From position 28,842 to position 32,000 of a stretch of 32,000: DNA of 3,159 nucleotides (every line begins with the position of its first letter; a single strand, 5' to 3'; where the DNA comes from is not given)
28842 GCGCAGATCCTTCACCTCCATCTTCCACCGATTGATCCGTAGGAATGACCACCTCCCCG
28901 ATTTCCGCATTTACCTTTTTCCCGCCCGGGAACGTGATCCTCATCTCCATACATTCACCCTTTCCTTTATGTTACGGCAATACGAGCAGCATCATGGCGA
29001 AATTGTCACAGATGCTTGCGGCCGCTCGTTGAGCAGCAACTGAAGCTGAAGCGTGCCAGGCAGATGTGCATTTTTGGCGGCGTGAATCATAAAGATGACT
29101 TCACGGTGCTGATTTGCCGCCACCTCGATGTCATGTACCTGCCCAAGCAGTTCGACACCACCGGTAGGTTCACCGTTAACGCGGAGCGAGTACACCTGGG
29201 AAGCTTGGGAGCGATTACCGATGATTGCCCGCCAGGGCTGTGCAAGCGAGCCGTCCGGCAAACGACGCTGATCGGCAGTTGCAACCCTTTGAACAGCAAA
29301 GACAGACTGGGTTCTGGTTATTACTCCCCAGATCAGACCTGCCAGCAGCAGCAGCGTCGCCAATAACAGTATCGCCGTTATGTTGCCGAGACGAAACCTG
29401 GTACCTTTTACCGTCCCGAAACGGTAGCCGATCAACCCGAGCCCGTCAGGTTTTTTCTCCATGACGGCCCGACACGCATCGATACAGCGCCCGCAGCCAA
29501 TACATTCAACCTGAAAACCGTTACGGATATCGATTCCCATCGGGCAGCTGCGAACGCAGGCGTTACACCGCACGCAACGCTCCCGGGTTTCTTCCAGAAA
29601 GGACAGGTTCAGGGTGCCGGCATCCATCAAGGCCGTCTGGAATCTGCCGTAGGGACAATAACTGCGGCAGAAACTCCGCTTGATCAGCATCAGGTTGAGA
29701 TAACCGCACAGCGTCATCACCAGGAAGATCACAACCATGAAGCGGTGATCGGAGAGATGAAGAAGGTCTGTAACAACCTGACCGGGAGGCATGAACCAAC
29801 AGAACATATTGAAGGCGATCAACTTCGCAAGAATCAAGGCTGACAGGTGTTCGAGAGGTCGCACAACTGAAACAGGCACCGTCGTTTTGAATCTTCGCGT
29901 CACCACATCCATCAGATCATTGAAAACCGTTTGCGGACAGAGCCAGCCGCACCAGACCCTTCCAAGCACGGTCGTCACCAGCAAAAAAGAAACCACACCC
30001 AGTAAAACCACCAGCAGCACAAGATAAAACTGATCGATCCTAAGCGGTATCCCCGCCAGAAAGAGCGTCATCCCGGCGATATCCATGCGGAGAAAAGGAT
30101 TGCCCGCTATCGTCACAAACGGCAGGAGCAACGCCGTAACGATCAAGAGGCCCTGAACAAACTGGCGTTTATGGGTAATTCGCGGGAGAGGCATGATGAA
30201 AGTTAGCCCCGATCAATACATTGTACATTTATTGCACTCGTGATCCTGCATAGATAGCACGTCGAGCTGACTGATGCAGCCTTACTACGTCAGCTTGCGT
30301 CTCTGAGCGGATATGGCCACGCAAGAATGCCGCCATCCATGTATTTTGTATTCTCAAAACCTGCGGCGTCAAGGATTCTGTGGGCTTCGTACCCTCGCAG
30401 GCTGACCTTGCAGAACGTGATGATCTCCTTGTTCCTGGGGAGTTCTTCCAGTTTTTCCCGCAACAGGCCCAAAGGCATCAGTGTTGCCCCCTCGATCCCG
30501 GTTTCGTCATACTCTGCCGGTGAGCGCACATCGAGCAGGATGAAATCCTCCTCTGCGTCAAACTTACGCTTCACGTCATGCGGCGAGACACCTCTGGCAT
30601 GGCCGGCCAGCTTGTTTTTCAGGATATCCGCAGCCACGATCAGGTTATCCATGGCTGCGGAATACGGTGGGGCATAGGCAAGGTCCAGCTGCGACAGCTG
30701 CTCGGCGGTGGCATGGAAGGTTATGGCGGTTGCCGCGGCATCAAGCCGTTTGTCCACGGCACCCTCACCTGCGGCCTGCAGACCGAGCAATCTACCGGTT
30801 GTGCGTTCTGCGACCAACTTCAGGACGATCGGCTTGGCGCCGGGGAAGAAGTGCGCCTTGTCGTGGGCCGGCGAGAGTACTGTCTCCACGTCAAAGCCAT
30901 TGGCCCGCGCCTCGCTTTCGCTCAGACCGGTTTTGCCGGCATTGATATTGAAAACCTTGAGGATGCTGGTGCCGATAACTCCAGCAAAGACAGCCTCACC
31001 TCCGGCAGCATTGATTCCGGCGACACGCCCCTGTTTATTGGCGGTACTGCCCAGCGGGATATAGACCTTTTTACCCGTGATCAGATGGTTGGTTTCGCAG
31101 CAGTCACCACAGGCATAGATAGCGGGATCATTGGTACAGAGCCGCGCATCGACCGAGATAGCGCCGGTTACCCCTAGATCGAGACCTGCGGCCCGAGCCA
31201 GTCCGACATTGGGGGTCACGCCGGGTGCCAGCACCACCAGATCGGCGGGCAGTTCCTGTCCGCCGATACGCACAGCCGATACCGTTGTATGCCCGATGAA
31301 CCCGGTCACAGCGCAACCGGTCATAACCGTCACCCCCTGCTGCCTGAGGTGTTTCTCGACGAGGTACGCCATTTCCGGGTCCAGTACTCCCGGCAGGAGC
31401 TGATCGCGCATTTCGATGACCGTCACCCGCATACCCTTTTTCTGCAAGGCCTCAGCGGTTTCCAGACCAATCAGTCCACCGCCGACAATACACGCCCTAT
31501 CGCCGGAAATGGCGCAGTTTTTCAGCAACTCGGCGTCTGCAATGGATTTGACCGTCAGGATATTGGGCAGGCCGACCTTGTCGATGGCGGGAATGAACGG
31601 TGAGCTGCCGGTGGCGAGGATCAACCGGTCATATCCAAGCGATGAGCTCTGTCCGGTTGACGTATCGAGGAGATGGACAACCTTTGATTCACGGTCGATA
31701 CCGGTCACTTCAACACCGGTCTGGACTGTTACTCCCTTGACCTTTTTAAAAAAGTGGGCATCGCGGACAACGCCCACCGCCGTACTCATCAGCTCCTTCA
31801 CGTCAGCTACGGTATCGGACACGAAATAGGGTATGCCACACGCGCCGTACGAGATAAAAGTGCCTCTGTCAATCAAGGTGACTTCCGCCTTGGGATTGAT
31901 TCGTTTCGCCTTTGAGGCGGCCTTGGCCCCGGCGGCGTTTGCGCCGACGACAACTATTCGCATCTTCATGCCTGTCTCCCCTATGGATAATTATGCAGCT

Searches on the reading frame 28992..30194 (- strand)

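Call 55: search_protein_families(library=pfam, proteins=[window:28992-30194:-], max_evalue=0.001)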
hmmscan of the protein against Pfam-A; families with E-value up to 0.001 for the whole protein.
window:28992-30194:- (400 aa): 12 families
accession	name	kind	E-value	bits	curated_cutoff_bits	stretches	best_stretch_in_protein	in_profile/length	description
PF13746.11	Fer4_18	-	2.3e-23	83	27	1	203-257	57-111/114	4Fe-4S dicluster domain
PF12801.12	Fer4_5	-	1.1e-11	45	22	1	61-102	3-45/48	4Fe-4S binding domain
PF12838.12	Fer4_7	-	9e-07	29.7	27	0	175-221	7-52/52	4Fe-4S dicluster domain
PF11614.14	FixG_C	-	1.5e-06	28.8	25.6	1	287-388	1-101/119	IG-like fold at C-terminal of FixG, putative oxidoreductase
PF12800.12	Fer4_4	-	1.9e-06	28.2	24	0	205-220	2-17/17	4Fe-4S binding domain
PF14697.11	Fer4_21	-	3.7e-06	27.4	35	0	175-219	13-53/59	4Fe-4S dicluster domain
PF00037.32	Fer4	-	5.1e-06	26.5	21.1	0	205-220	6-21/24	4Fe-4S binding domain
PF13187.11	Fer4_9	-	8.6e-06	26.1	27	1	176-220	8-50/52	4Fe-4S dicluster domain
PF13237.11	Fer4_10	-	1.4e-05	25.4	25.5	1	203-241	5-52/53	4Fe-4S dicluster domain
PF13183.11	Fer4_8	-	0.00011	23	27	0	176-221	11-68/68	4Fe-4S dicluster domain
PF12837.12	Fer4_6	-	0.00013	22.2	25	1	204-220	6-22/24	4Fe-4S binding domain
PF12797.12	Fer4_2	-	0.00025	21.3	24.5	0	204-218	7-21/22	4Fe-4S binding domain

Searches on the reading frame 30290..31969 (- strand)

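Call 55: search_protein_families(library=pfam, proteins=[window:30290-31969:-], max_evalue=0.001)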
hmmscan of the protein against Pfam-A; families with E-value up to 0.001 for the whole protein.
window:30290-31969:- (559 aa): 11 families
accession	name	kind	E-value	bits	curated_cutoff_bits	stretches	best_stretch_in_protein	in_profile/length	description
PF07992.20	Pyr_redox_2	-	3.5e-64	217.5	26.1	1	3-314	1-291/291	Pyridine nucleotide-disulphide oxidoreductase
PF00070.33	Pyr_redox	-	2.2e-23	83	22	1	159-234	2-78/82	Pyridine nucleotide-disulphide oxidoreductase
PF02852.28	Pyr_redox_dim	-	1.6e-15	57.6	25.3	1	337-441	4-107/110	Pyridine nucleotide-disulphide oxidoreductase, dimerisation domain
PF00581.25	Rhodanese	-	1.7e-13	51.3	22.2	1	462-551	1-99/102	Rhodanese-like domain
PF01266.30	DAO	-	1.8e-13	51.2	27.9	1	159-190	2-33/353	FAD dependent oxidoreductase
PF13450.12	NAD_binding_8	-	5.9e-10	39.7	21.9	1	161-191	1-31/68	NAD(P)-binding Rossmann-like domain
PF13738.12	Pyr_redox_3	-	4.1e-08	33.3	30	1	78-288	94-305/305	Pyridine nucleotide-disulphide oxidoreductase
PF03486.20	HI0933_like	-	8.6e-08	32.4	50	0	159-191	3-35/244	HI0933-like protein Rossmann domain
PF01494.25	FAD_binding_3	-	0.00057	19.6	22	0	159-190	4-35/349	FAD binding domain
PF13241.12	NAD_binding_7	-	0.0006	20.8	22.1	0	154-188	5-39/104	Putative NAD(P)-binding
PF06690.17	HcgC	-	0.00078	19.5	31.4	0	136-203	23-88/248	FeGP cofactor biosynthesis protein, methyltransferase HcgC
